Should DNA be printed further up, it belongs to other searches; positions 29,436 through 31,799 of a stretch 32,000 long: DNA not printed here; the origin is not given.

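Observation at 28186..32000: Compact operon: radical-SAM activase, 688-aa glycyl radical enzyme, MFS sugar porter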

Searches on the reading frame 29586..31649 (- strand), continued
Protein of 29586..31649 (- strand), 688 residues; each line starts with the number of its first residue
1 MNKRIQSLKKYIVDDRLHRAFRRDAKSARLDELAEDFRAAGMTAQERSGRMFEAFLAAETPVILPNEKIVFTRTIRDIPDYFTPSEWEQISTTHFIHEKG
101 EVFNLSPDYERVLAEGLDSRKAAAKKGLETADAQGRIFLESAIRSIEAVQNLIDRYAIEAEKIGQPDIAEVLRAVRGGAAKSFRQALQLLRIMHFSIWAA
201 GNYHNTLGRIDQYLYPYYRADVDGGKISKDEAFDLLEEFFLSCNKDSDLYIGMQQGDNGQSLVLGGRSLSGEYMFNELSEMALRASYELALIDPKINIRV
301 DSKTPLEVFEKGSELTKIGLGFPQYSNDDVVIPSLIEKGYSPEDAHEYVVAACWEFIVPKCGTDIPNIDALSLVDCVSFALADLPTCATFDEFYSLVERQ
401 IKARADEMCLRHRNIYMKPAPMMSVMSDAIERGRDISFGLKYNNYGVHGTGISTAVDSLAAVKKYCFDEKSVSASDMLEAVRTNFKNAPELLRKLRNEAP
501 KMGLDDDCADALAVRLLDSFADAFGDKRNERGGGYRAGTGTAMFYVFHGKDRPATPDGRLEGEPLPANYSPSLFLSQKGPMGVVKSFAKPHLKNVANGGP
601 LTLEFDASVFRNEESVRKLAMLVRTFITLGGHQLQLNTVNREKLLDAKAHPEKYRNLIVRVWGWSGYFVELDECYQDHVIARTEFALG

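Call 54: find_encoding_contigs(protein=P0218, flank=9000, max_places=1)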
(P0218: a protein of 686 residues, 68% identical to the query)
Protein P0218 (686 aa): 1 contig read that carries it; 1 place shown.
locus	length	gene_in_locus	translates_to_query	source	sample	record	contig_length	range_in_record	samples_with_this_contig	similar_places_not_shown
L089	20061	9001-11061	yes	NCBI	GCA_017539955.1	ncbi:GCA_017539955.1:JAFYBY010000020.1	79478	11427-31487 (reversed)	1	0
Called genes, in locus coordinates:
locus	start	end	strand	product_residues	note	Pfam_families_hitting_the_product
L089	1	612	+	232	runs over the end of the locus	PF03737:RraA-like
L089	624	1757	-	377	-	PF04055:Radical_SAM, PF06969:HemN_C (faint)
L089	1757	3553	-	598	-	PF00009:GTP_EFTU, PF00071:Ras (weak), PF22042:EF-G_D2 (weak), PF03144:GTP_EFTU_D2, PF14492:EFG_III (weak), PF00679:EFG_C, PF06421:LepA_C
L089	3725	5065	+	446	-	PF00295:Glyco_hydro_28, PF13229:Beta_helix (weak)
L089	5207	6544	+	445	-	PF00295:Glyco_hydro_28, PF13229:Beta_helix (faint)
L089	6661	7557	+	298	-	PF23023:Anti-Pycsar_Apyc1, PF00753:Lactamase_B, PF12706:Lactamase_B_2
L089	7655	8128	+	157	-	PF04115:Ureidogly_lyase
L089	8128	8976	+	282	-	PF13353:Fer4_12, PF04055:Radical_SAM, PF12797:Fer4_2 (faint), PF00037:Fer4 (faint), PF12800:Fer4_4 (faint)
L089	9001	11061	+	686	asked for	PF02901:PFL-like, PF01228:Gly_radical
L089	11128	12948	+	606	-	-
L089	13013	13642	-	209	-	PF14681:UPRTase, PF00156:Pribosyltran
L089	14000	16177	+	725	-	PF01751:Toprim, PF01131:Topoisom_bac, PF24029:DUF7340 (faint), PF01396:Zn_ribbon_Top1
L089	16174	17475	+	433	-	PF01134:GIDA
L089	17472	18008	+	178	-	PF00227:Proteasome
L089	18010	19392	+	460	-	PF00004:AAA (faint), PF07728:AAA_5 (faint), PF07724:AAA_2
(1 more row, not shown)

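Call 55: search_solved_structures(query=L018:13420-15822:+, max_evalue=1e-10)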
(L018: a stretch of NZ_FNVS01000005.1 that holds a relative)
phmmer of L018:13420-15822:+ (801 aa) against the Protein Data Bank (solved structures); distinct sequences matched with E-value up to 1e-10: 7.
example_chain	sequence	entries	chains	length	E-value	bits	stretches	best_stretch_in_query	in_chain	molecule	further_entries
6ex6_B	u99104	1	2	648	5.3e-207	693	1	28-657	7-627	Six-hairpin glycosidase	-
4qjy_A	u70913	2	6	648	1.3e-140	473.4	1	32-653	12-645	GH127 beta-L-arabinofuranosidase | GH127 beta-L-arabinofuranoside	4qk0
3wkw_A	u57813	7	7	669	1.7e-94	320.9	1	63-655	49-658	Non-reducing end beta-L-arabinofuranosidase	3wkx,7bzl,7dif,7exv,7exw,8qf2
3wre_A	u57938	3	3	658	2.8e-94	320.2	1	63-653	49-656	Non-reducing end beta-L-arabinofuranosidase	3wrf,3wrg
7exu_A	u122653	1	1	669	4.4e-94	319.5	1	63-655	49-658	Non-reducing end beta-L-arabinofuranosidase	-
5mqo_A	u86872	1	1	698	8.5e-93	315.2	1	27-654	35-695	Non-reducing end beta-L-arabinofuranosidase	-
5opj_A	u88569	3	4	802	2.2e-18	69.1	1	152-548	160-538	Rhamnogalacturonan lyase | Acetyl-CoA carboxylase, biotin carboxylase | Glycosyl hydrolase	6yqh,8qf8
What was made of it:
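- One operon GH127 copy is a close relative (E 5e-207) of the solved six-hairpin glycosidase 6ex6 and of GH127 beta-L-arabinofuranosidases (call 55).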

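Call 56: search_solved_structures(query=L057:13416-15845:+, max_evalue=0.00001)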
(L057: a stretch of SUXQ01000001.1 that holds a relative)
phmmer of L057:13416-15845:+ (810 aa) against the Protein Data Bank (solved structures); distinct sequences matched with E-value up to 0.00001: 17.
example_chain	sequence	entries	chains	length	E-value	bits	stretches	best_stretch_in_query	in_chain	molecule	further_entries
3s2c_A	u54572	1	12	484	3e-25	91.8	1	403-564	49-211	Alpha-N-arabinofuranosidase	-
6zps_AAA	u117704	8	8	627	1.2e-24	89.7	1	282-807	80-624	MgGH51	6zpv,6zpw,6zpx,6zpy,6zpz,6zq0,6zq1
3ug3_A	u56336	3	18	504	1.4e-24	89.6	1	403-564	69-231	Alpha-L-arabinofuranosidase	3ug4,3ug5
4atw_A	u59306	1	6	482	1.5e-24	89.5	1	403-564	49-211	ALPHA-L-ARABINOFURANOSIDASE DOMAIN PROTEIN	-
2vrk_A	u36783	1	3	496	2.7e-17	65.5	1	403-537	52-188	ALPHA-L-ARABINOFURANOSIDASE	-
6zta_A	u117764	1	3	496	5.3e-17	64.5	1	403-537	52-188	Alpha-L-arabinofuranosidase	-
2vrq_A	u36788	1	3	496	6.6e-17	64.2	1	403-537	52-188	ALPHA-L-ARABINOFURANOSIDASE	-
6zt8_A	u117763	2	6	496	1.1e-16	63.5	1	403-537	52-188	Alpha-L-arabinofuranosidase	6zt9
6zt6_A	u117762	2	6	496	1.3e-16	63.2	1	403-537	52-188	Alpha-L-arabinofuranosidase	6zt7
2y2w_A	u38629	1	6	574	1.4e-14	56.5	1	403-525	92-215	ARABINOFURANOSIDASE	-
6d25_A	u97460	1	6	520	3.5e-13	51.9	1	403-532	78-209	Alpha-L-arabinosidase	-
8i0a_A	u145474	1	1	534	9.2e-11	43.9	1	419-561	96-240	alpha-L-arabinofuranosidase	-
2c7f_A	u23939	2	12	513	1.5e-10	43.2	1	403-591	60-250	ALPHA-L-ARABINOFURANOSIDASE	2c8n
5o7z_A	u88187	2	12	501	1.7e-10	43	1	402-592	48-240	Intracellular exo-alpha-(1->5)-L-arabinofuranosidase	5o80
5o81_A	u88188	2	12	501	9.2e-10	40.6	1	401-592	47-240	Intracellular exo-alpha-(1->5)-L-arabinofuranosidase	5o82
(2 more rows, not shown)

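Call 58: search_solved_structures(query=L019:6959-9223:+, max_evalue=0.001)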
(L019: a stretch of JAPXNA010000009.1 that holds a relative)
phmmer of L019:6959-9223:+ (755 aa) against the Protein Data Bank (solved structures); distinct sequences matched with E-value up to 0.001: 17.
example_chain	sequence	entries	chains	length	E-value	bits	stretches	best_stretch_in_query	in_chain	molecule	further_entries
1zy9_A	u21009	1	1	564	7.2e-15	57.4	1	236-568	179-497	alpha-galactosidase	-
5m0x_A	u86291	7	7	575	7.6e-15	57.3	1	236-568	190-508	Alpha-galactosidase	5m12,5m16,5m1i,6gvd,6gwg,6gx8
6gta_A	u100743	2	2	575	5.2e-14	54.5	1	236-568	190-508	Alpha-galactosidase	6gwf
6lcj_A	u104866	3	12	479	3.8e-11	45.1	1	312-408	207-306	Alpha-galactosidase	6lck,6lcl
8j53_A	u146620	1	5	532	4.6e-08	34.9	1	310-408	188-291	GH31 alpha-galactosidase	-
3cc1_A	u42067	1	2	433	2.8e-06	28.9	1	243-438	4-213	Putative alpha-N-acetylgalactosaminidase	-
4fnq_A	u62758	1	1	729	8.4e-06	27.4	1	260-386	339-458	Alpha-galactosidase AgaB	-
4fnr_A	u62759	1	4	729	1.5e-05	26.5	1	260-386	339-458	Alpha-galactosidase AgaA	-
2xn0_A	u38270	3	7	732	1.9e-05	26.2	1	250-389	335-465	ALPHA-GALACTOSIDASE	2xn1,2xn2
4fnt_A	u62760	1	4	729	2e-05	26.2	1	311-386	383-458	Alpha-galactosidase AgaA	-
4fnp_A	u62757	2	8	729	2e-05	26.2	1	311-386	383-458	Alpha-galactosidase AgaA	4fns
4fnu_A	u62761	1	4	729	2e-05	26.1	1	311-386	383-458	Alpha-galactosidase AgaA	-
4nx0_A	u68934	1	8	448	7.3e-05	24.3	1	250-426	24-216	Abp, a GH27 beta-L-arabinopyranosidase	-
3mi6_A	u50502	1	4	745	7.8e-05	24.2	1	254-389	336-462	Alpha-galactosidase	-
3a5v_A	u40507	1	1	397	0.00039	21.9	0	252-341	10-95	Alpha-galactosidase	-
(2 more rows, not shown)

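Call 66: find_related_loci(query=A3, collection=metagenome_contigs, flank=10000)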
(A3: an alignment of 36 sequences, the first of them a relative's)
Query A3 (688 aa) in metagenome_contigs; peptide patterns used: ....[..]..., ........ (x = any residue, [..] = any of these).
600 stretches matched a pattern (row limit reached: there are more); 560 encode a relative of the query (tblastn E <= 1e-3); the best 80 are kept; 80 distinct loci.
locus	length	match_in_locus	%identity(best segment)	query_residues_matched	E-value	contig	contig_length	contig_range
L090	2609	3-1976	97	31-688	0e+0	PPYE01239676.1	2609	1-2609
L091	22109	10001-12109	70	1-688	0e+0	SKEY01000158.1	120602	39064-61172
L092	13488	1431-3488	68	1-688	0e+0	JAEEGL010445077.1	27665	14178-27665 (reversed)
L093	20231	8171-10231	66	1-688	0e+0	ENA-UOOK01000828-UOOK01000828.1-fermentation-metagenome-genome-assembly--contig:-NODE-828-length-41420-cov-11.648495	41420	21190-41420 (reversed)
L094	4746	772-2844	64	1-688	0e+0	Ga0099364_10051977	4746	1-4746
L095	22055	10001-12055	66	1-686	0e+0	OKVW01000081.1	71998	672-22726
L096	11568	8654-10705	65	2-687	0e+0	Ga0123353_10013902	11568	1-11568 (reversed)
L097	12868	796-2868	63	1-688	0e+0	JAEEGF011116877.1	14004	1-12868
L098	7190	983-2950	64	35-688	0e+0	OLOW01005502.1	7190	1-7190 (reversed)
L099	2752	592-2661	60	1-688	0e+0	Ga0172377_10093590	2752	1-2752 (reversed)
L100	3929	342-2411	60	1-688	0e+0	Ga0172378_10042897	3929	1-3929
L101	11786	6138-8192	60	1-686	0e+0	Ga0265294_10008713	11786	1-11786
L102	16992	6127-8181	61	1-686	0e+0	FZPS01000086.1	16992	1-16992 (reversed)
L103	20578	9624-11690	59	1-688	0e+0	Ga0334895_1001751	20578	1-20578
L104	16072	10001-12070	60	1-688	0e+0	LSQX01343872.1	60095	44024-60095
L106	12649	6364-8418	59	1-686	0e+0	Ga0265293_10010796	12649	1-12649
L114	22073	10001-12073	60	1-688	0e+0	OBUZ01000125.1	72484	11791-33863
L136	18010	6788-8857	53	1-686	0e+0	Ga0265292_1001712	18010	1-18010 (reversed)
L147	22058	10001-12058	58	1-688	0e+0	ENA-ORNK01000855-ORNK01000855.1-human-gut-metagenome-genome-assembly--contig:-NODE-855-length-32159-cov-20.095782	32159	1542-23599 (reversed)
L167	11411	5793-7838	52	9-688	0e+0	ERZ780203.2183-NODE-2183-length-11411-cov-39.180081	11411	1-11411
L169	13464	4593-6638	52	9-688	0e+0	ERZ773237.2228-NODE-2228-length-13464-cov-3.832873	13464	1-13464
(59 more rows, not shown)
